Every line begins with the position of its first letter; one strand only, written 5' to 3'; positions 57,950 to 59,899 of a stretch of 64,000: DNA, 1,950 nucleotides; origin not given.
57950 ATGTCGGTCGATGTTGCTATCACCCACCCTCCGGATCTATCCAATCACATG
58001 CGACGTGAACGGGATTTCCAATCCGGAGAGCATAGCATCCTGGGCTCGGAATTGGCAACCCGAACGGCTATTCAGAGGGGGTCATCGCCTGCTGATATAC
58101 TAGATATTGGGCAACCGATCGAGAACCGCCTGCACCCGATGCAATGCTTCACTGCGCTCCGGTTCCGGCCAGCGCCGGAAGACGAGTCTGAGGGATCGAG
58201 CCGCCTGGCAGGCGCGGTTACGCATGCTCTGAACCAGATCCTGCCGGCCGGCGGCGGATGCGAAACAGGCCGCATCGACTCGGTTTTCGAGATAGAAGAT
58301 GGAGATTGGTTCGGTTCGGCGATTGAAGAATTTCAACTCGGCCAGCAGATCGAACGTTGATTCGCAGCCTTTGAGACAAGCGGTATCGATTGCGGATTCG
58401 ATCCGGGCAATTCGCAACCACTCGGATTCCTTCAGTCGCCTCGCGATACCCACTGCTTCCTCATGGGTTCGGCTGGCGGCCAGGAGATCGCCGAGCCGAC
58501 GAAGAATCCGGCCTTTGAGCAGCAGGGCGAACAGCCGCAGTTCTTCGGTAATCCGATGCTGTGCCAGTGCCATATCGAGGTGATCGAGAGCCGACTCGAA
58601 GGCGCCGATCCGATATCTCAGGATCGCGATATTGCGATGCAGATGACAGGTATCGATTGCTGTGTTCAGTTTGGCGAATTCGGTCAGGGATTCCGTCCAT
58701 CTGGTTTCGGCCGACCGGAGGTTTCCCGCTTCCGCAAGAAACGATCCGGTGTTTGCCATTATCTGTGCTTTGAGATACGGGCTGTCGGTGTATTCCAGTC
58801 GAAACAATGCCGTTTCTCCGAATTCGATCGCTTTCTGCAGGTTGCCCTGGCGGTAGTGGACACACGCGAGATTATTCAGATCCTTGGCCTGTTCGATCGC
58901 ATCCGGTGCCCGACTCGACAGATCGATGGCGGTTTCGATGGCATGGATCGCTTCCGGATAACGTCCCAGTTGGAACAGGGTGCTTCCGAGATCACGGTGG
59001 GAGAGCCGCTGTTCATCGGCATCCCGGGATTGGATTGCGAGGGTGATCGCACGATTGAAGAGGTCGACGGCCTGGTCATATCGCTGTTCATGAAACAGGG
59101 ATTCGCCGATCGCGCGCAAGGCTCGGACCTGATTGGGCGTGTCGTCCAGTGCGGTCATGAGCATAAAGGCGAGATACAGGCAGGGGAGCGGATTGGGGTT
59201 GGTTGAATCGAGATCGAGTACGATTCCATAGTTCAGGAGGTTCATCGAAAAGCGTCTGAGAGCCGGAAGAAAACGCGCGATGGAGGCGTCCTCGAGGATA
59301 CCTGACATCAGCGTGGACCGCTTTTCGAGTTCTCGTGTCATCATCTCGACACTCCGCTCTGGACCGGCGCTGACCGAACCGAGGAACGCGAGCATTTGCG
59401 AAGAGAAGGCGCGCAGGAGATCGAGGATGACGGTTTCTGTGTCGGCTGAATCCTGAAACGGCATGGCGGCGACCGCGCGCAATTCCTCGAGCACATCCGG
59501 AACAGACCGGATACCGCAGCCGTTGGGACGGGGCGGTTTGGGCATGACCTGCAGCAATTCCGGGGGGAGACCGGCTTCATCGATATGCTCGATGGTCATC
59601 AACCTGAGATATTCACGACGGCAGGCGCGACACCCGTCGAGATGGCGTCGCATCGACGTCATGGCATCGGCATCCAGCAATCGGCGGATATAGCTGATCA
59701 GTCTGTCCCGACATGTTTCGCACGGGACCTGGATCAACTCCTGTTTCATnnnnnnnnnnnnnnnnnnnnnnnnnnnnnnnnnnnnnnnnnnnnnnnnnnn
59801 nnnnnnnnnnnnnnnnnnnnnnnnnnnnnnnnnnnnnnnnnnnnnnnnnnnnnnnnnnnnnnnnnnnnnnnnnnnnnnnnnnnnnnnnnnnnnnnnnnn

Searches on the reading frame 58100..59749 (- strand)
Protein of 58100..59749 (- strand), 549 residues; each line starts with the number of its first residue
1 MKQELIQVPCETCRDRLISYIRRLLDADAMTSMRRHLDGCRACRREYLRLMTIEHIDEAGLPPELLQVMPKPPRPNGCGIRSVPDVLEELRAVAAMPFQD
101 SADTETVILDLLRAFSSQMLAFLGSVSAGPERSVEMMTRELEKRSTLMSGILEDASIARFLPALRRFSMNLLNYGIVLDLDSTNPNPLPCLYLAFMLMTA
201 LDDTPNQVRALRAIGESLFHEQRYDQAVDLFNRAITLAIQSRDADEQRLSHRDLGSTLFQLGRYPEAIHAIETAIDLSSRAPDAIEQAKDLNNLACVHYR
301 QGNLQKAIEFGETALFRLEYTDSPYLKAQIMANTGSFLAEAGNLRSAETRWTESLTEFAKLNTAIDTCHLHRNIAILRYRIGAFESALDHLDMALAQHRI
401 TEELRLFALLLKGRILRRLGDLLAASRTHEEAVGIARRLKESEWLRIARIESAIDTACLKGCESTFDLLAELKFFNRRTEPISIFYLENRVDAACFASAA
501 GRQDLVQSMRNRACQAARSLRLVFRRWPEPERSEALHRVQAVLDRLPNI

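Call 82: search_protein_families(library=pfam, proteins=[window:58100-59749:-], max_evalue=0.00001)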
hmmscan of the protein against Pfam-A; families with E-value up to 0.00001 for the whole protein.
window:58100-59749:- (549 aa): 11 families
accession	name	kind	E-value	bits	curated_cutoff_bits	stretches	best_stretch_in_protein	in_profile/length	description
PF13424.12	TPR_12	-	2.3e-26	92.2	30.1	1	251-315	6-72/77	Tetratricopeptide repeat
PF07719.23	TPR_2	-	3.9e-19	67.6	27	0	288-315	1-28/34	Tetratricopeptide repeat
PF00515.34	TPR_1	-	9.6e-18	63.6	27.8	0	253-277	6-30/34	Tetratricopeptide repeat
PF13432.12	TPR_16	-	2.8e-14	53.7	32.7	0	253-315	2-58/65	Tetratricopeptide repeat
PF13181.12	TPR_8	-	1.9e-10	40.5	25.7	0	254-278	7-31/34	Tetratricopeptide repeat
PF13371.12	TPR_9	-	6.1e-08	33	35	0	220-284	7-65/73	Tetratricopeptide repeat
PF13414.12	TPR_11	-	2.4e-07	30.8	26.8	0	255-301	1-41/42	TPR repeat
PF13428.12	TPR_14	-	3.9e-07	30.5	23.5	0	209-242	2-35/44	Tetratricopeptide repeat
PF13374.12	TPR_10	-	7.2e-07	29.5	27.5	0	291-315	5-29/42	Tetratricopeptide repeat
PF12895.13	ANAPC3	-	3.9e-06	27.5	27.2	0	203-273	18-81/82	Anaphase-promoting complex, cyclosome, subunit 3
PF17874.7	TPR_MalT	-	9.7e-06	25.5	45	0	295-448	8-164/336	MalT-like TPR region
